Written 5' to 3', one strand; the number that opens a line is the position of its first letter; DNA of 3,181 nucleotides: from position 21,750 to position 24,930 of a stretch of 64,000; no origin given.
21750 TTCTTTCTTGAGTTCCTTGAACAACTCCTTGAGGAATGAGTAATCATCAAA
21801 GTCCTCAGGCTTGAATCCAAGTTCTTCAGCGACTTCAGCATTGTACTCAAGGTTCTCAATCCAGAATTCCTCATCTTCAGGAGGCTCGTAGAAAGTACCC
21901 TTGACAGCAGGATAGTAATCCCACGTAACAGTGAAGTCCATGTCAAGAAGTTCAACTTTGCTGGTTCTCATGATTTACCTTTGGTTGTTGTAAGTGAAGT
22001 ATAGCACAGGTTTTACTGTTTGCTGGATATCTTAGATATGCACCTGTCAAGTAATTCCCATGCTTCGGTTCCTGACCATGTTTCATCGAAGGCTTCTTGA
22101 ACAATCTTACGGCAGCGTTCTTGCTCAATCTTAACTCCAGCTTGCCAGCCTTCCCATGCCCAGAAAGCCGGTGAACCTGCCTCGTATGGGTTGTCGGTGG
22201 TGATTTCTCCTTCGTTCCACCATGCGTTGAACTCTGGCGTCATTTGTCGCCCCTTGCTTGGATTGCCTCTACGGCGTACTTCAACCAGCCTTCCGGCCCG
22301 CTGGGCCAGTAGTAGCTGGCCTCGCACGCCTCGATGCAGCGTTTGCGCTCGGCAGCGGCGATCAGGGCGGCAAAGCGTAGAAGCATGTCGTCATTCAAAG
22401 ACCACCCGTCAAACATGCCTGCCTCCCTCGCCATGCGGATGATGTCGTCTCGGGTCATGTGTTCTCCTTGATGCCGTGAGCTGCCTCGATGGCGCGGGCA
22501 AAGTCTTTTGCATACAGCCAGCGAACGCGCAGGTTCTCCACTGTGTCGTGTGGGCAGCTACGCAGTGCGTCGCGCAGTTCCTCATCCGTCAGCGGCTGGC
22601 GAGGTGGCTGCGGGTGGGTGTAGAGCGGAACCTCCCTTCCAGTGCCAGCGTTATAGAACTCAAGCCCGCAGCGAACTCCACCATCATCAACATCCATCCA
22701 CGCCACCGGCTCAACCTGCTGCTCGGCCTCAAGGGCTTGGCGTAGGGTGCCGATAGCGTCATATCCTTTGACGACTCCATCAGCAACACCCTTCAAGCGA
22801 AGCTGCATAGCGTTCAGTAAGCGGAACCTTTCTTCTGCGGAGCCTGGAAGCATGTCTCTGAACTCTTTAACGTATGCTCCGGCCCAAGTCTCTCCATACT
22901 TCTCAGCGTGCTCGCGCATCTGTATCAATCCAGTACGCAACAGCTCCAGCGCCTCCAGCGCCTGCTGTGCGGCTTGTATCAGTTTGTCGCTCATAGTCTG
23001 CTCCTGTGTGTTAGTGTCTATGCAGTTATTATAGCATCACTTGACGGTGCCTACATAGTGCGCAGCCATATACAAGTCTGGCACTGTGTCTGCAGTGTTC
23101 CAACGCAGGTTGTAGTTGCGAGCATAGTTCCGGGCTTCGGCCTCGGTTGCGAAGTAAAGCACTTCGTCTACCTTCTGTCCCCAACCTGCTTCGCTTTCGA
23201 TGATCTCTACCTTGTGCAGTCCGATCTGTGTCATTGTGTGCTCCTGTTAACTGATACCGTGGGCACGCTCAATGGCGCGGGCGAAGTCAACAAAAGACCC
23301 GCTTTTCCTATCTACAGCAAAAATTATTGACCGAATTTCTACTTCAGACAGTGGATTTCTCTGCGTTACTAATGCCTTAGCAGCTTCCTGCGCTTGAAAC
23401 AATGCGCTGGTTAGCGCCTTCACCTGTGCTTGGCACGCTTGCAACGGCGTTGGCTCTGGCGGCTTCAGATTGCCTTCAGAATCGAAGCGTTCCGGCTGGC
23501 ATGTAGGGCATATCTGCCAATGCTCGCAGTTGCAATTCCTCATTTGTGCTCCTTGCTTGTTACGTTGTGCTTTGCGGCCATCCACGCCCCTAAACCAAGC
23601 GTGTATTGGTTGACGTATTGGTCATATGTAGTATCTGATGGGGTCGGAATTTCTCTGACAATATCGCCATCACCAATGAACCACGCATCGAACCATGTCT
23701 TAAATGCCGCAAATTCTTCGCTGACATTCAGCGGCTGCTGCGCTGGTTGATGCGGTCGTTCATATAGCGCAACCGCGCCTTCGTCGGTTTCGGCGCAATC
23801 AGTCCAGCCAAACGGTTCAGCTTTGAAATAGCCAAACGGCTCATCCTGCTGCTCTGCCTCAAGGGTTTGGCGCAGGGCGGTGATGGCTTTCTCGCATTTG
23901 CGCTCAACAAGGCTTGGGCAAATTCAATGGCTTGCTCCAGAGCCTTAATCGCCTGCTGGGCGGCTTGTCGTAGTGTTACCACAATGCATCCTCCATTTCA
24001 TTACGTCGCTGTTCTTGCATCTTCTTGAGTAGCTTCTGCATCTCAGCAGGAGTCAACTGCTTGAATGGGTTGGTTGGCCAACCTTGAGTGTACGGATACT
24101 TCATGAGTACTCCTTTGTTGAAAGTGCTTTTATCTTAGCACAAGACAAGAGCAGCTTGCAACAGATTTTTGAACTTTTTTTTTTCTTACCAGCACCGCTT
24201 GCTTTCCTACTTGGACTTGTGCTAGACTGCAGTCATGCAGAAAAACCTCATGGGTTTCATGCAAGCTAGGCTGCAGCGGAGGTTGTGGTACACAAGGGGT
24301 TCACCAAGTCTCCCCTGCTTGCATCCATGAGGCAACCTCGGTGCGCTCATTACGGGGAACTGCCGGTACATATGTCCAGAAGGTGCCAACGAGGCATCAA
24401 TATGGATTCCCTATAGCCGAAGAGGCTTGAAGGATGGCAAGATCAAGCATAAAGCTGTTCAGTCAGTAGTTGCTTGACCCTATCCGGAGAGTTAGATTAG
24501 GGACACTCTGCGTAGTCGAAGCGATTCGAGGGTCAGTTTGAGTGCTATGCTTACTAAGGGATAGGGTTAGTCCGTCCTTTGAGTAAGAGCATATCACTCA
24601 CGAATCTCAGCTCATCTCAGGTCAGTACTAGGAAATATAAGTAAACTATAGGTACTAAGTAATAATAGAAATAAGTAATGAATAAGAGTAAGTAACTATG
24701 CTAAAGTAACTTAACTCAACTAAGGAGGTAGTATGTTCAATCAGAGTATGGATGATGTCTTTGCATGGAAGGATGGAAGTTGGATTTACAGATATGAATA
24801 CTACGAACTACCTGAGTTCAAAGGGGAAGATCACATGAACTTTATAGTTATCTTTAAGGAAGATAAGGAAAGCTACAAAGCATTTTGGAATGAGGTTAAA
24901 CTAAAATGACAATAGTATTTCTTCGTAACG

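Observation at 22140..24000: Second GC-rich mosaic patch with a three-member paralog family, one copy frameshifted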

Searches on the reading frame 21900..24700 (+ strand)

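Call 77: search_protein_families(library=pfam, proteins=[L001:3823-4338:-, L001:4335-4913:-], max_evalue=0.01)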
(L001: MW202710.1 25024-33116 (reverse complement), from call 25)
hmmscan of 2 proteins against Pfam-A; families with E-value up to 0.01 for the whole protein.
L001:3823-4338:- (171 aa): 2 families
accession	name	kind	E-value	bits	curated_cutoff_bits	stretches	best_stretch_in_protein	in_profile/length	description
PF02150.21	Zn_ribbon_RPB9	-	0.00032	21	25.2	1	154-168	1-15/36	RNA polymerases M/15 Kd subunit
PF08772.16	Zn_ribbon_NOB1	-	0.0038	17.7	24.9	1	132-163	5-32/72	Nin one binding (NOB1) Zn-ribbon like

L001:4335-4913:- (192 aa): 0 families

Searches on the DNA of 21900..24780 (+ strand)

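Call 5: search_dna_similar(query=window:21900-24700:+, collection=phages, mode=near, max_rows=30)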
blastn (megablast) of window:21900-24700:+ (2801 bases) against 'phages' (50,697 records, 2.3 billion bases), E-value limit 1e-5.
No match.

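Call 8: search_dna_similar(query=window:21900-24700:+, collection=phages, mode=distant, max_rows=30)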
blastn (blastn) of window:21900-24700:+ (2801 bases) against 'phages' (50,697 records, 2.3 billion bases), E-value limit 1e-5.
Records with a match: 1; places in all: 1; records where one place covers at least 80% of the query: 0.
Best place of each record, by identity: 90-95% 1.
By first word of the organism name: Caudoviricetes 1.
By host as written in the record: - 1.
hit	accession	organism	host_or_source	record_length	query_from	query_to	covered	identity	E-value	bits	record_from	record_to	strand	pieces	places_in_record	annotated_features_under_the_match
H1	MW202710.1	Caudoviricetes sp.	Manatee Spring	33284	1855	1947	3%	91.4%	6e-28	132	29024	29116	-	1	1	none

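Call 25: get_annotated_region(hit=H1, flank=4000)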
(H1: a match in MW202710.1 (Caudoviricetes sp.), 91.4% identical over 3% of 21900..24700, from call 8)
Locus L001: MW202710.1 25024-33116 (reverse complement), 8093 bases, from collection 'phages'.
description: Myoviridae sp. isolate ctnlZ23, complete genome.
organism: Caudoviricetes sp. (NCBI taxid 2832643)
taxonomy: Viruses; Duplodnaviria; Heunggongvirae; Uroviricota; Caudoviricetes
host: -; source: Manatee Spring; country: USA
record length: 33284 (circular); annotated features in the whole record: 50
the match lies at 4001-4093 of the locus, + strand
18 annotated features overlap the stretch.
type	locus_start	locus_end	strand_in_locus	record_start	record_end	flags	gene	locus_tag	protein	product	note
CDS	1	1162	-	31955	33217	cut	-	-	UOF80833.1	hypothetical protein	-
CDS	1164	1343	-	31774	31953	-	-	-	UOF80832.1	between pH and sH2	-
CDS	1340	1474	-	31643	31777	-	-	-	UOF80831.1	hypothetical protein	-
CDS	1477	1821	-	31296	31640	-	-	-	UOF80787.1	high potential iron-sulfur protein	-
CDS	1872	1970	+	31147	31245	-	-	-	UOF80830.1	toxin bmkK4/beta scaffold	-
CDS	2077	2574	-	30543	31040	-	-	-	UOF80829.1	hypothetical protein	-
CDS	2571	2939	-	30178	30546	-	-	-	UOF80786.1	transcriptional regulator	-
CDS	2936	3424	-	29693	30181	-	-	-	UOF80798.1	endonuclease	-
CDS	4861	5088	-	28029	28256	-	-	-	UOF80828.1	hypothetical protein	-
CDS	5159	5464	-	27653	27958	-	-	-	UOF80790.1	recombination enhancement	-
CDS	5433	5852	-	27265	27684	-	-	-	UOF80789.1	ninb protein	-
CDS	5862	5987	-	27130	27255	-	-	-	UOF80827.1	hypothetical protein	-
CDS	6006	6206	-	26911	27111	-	-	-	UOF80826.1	hypothetical protein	-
CDS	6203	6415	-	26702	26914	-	-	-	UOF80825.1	hypothetical protein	-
CDS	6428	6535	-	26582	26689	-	-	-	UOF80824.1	ubiquitin-like protein mdY2 helical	-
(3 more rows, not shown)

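Call 58: search_rna_families(source=window, start=24050, end=24780, threshold=evalue, max_evalue=5)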
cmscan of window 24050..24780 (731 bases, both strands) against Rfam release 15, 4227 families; matches with E-value up to 5: 2.
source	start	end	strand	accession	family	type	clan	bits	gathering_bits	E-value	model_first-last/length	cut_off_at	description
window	24111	24166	-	RF03731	mir-7371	Gene; miRNA;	-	19.8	62.6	1.1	1-59/59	no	mir-7371 microRNA precursor family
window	24697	24767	-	RF00606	SNORD93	Gene; snRNA; snoRNA; CD-box;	-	18.6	60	1.5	1-74/74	no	Small nucleolar RNA SNORD93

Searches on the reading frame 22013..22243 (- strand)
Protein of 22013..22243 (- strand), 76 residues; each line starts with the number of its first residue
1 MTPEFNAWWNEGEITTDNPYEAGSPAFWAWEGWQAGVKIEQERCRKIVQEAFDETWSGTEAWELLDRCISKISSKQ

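Call 11: search_protein_families(library=phrogs, proteins=[window:22013-22243:-], max_evalue=0.01)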
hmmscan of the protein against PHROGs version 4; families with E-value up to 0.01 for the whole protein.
window:22013-22243:- (76 aa): 0 families

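Call 12: search_protein_families(library=ncbifam, proteins=[window:22013-22243:-], max_evalue=0.01)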
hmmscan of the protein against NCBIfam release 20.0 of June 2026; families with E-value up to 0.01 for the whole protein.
window:22013-22243:- (76 aa): 0 families

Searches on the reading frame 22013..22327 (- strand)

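Call 6: search_protein_families(library=pfam, proteins=[window:22013-22327:-], max_evalue=0.1)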
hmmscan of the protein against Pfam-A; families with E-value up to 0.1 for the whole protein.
window:22013-22327:- (104 aa): 1 family
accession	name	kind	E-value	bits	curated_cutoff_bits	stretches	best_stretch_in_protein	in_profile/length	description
PF03404.22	Mo-co_dimer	-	0.034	14.6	22.7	1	37-84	58-111/138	Mo-co oxidoreductase dimerisation domain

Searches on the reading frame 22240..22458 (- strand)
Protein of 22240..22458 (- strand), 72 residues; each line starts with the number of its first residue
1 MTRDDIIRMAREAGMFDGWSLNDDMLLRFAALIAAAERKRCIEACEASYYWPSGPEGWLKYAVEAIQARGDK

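Call 6: search_protein_families(library=pfam, proteins=[window:22240-22458:-], max_evalue=0.1)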
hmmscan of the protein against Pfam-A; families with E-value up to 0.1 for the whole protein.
window:22240-22458:- (72 aa): 0 families

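Call 11: search_protein_families(library=phrogs, proteins=[window:22240-22458:-], max_evalue=0.01)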
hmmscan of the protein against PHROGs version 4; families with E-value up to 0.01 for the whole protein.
window:22240-22458:- (72 aa): 0 families

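Call 12: search_protein_families(library=ncbifam, proteins=[window:22240-22458:-], max_evalue=0.01)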
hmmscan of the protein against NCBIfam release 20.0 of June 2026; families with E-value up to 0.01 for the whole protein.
window:22240-22458:- (72 aa): 0 families

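Call 40: find_encoding_contigs(protein=window:22240-22458:-, flank=3000, max_places=10)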
Protein window:22240-22458:- (72 aa): 3 contigs read that carry it; 2 places shown.
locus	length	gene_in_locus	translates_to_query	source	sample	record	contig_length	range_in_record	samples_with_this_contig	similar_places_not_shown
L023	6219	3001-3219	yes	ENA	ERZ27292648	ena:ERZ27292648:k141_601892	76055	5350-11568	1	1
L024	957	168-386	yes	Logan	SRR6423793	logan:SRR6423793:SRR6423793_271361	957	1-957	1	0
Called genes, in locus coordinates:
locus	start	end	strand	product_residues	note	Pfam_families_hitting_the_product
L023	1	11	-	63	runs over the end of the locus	-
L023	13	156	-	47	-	-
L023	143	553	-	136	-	-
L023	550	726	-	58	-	-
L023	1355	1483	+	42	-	-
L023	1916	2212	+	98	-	-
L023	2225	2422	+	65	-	-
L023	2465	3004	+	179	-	-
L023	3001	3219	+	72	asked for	-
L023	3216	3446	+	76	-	-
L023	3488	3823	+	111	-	-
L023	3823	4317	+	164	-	-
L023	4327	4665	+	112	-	-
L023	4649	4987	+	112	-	PF00383:dCMP_cyt_deam_1 (weak)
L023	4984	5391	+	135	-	PF00383:dCMP_cyt_deam_1, PF14437:MafB19-deam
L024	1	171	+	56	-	?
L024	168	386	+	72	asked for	-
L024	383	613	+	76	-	-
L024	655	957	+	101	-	?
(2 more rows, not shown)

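Call 76: search_solved_structures(query=window:22240-22458:-, max_evalue=1)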
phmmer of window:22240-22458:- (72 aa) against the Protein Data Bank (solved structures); distinct sequences matched with E-value up to 1: 4.
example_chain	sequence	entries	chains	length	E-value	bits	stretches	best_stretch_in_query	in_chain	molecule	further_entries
2eng_A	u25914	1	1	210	0.18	15.2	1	18-71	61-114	ENDOGLUCANASE V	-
3eng_A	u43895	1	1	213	0.19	15.2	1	18-71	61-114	ENDOGLUCANASE V CELLOBIOSE COMPLEX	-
4eng_A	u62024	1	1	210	0.19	15.2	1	18-71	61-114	ENDOGLUCANASE V CELLOHEXAOSE COMPLEX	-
1hd5_A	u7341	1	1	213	0.69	13.4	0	18-71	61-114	ENDOGLUCANASE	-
